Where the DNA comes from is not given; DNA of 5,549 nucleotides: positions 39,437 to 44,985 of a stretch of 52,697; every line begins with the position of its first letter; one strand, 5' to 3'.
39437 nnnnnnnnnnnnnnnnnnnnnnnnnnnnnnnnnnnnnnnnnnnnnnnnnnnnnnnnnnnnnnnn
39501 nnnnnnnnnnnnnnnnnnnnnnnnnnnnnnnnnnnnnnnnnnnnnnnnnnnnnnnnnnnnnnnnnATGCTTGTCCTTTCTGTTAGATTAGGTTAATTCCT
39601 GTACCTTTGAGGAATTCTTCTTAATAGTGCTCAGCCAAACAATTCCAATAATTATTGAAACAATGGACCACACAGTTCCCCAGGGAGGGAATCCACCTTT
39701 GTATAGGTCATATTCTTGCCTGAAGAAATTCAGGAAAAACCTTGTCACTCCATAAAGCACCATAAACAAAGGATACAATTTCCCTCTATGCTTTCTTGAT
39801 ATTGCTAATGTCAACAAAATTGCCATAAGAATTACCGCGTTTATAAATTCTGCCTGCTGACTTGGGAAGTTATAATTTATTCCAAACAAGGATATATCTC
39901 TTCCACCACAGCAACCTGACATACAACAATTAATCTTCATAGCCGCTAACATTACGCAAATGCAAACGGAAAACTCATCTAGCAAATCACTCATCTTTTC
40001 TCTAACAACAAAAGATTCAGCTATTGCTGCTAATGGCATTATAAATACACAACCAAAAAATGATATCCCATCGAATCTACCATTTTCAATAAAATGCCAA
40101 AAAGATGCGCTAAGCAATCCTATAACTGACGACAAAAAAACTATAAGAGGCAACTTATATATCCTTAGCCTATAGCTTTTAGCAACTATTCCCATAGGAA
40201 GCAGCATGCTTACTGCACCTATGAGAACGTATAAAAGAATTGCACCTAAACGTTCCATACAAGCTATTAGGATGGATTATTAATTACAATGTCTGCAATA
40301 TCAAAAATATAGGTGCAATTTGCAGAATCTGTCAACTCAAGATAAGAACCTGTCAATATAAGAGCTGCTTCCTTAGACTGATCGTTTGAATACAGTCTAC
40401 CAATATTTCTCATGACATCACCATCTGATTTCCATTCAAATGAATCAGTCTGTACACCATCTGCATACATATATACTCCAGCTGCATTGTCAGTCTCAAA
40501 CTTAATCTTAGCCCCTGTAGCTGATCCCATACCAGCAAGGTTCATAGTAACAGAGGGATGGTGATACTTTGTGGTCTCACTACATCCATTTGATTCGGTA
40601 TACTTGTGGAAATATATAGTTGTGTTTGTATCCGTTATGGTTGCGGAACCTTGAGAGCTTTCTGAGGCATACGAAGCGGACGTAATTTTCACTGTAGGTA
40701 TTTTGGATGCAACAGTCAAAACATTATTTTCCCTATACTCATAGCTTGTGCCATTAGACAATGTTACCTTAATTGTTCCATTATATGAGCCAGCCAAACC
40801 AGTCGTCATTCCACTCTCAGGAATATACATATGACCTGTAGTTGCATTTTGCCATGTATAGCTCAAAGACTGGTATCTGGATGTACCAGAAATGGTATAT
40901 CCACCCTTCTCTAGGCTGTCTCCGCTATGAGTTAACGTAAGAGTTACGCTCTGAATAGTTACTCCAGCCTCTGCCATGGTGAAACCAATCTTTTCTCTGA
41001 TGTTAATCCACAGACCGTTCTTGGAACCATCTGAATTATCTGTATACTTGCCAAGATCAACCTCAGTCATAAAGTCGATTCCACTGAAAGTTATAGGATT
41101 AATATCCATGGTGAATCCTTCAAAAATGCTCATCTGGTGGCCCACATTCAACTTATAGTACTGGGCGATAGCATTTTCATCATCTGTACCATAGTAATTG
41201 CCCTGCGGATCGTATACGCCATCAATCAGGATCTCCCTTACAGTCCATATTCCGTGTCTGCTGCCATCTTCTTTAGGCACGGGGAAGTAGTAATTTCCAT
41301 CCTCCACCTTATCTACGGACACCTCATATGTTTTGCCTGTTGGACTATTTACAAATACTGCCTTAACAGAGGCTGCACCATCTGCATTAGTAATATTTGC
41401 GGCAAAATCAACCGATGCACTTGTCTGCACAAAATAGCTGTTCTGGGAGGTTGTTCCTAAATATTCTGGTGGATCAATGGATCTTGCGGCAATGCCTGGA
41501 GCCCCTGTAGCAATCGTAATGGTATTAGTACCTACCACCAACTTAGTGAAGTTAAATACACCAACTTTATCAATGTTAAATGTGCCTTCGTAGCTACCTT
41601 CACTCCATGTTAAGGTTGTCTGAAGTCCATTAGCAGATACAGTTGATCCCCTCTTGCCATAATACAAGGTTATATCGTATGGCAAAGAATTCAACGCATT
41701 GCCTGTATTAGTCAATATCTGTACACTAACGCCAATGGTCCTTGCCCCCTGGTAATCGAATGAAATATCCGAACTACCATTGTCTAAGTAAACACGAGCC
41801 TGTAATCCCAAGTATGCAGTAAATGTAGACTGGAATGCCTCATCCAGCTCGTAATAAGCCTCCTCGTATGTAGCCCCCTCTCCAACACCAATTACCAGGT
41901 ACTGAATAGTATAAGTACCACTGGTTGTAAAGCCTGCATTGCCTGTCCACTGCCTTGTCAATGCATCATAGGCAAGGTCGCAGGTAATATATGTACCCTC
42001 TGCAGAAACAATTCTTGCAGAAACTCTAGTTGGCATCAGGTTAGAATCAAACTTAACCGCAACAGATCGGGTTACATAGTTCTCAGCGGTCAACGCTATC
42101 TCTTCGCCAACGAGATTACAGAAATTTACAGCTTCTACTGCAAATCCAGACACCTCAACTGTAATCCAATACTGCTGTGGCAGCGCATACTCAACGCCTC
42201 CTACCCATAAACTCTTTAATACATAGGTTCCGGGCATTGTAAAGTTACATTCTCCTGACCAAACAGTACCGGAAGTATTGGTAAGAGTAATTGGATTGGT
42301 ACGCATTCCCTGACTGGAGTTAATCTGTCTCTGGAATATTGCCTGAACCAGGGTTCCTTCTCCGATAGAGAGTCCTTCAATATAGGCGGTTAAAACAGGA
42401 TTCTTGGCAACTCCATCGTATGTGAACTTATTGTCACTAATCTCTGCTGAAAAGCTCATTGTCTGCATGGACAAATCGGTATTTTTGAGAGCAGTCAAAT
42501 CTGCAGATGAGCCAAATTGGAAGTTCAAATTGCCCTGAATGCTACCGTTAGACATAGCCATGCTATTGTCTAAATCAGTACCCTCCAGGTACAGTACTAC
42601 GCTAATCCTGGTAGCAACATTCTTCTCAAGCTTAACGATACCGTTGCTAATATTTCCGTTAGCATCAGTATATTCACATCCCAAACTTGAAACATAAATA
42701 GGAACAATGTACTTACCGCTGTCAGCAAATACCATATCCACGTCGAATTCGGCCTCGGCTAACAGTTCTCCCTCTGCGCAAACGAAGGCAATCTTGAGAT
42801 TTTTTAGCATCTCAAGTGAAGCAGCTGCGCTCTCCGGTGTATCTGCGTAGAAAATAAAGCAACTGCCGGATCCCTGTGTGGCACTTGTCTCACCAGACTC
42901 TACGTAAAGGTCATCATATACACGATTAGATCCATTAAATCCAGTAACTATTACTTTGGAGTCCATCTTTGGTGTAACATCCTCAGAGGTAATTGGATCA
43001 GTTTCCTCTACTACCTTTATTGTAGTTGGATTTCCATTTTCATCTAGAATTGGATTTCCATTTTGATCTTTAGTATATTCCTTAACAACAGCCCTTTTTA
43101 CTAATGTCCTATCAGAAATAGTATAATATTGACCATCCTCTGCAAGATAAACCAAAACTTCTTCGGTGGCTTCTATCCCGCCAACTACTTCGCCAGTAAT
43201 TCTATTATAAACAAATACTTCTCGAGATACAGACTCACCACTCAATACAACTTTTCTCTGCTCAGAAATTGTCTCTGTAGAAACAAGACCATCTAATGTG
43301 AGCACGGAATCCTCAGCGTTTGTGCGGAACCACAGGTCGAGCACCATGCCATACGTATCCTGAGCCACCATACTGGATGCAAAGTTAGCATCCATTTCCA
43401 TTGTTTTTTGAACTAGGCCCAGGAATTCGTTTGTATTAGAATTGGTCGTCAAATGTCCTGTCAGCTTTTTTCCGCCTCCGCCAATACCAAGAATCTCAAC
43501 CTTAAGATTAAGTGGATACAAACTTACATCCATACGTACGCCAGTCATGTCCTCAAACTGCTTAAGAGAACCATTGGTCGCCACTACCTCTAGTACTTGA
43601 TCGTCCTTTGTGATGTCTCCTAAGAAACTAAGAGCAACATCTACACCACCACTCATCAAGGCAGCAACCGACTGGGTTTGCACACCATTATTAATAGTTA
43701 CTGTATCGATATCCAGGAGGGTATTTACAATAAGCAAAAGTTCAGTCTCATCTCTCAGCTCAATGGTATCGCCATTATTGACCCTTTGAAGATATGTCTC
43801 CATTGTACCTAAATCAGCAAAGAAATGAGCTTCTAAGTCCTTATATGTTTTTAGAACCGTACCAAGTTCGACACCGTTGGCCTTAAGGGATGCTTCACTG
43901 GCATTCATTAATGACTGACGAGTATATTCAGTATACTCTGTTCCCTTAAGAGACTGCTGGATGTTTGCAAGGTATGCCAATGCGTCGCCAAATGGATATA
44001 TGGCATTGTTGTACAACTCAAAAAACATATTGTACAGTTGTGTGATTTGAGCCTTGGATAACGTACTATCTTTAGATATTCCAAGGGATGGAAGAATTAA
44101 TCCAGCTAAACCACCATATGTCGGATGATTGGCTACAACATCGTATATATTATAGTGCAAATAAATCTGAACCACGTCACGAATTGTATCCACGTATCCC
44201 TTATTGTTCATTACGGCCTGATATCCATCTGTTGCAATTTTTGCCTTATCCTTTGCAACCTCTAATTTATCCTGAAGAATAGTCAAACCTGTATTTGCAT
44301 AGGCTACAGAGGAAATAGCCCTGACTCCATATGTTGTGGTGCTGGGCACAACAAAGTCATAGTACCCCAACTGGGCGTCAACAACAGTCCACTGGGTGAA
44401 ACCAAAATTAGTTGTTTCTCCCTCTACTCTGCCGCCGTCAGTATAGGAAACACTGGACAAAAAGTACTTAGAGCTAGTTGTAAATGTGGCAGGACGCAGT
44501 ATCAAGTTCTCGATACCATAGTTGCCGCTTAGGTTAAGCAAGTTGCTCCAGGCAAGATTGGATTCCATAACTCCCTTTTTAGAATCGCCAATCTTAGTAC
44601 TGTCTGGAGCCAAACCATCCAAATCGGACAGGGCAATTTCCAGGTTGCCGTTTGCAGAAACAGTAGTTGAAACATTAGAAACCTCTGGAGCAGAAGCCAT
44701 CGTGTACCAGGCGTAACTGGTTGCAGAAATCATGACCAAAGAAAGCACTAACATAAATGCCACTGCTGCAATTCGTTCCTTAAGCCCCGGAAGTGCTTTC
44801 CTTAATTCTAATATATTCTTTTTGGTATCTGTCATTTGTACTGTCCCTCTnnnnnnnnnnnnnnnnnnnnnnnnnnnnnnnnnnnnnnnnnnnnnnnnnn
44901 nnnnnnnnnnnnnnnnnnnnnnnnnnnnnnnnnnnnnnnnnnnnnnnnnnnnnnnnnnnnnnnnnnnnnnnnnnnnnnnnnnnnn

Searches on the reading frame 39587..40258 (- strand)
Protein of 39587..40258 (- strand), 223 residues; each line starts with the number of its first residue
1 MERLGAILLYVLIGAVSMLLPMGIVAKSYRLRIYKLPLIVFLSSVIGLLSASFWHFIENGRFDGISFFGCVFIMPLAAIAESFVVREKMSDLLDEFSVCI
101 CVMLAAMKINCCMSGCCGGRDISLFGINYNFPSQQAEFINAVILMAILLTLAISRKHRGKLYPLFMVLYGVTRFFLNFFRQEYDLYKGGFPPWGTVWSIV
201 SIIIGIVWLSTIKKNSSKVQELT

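Call 5: search_protein_families(library=pfam, proteins=[window:39587-40258:-], max_evalue=0.01)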
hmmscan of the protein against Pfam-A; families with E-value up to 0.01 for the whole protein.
window:39587-40258:- (223 aa): 1 family
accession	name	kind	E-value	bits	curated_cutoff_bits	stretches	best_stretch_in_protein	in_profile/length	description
PF01790.23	LGT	-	1.7e-13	50.9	24.9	1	59-209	78-238/240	Prolipoprotein diacylglyceryl transferase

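Call 7: search_protein_families(library=ncbifam, proteins=[window:39587-40258:-], max_evalue=0.1)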
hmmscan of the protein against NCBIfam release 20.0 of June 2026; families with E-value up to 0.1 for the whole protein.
window:39587-40258:- (223 aa): 3 families
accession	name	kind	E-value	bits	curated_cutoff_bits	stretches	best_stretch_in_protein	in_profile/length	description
TIGR00544.1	lgt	equivalog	4.8e-09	36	118.9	1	121-221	174-278/280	prolipoprotein diacylglyceryl transferase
NF000778.0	PRK00052.3-4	equivalog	4.4e-08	33.1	334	1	81-214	99-246/252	prolipoprotein diacylglyceryl transferase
TIGR02066.1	dsrB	equivalog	0.0023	17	341.5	1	76-146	115-187/341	dissimilatory-type sulfite reductase subunit beta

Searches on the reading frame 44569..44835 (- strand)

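Call 86: search_protein_families(library=ncbifam, proteins=[window:44569-44835:-], max_evalue=10)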
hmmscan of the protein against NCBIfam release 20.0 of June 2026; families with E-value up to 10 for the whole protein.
seq(89 aa): 1 family
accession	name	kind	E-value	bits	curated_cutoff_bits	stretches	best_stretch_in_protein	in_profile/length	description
NF000473.1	vanY_BG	exception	0.049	13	400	1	19-52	12-46/274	VanY-B/VanY-G family D-Ala-D-Ala carboxypeptidase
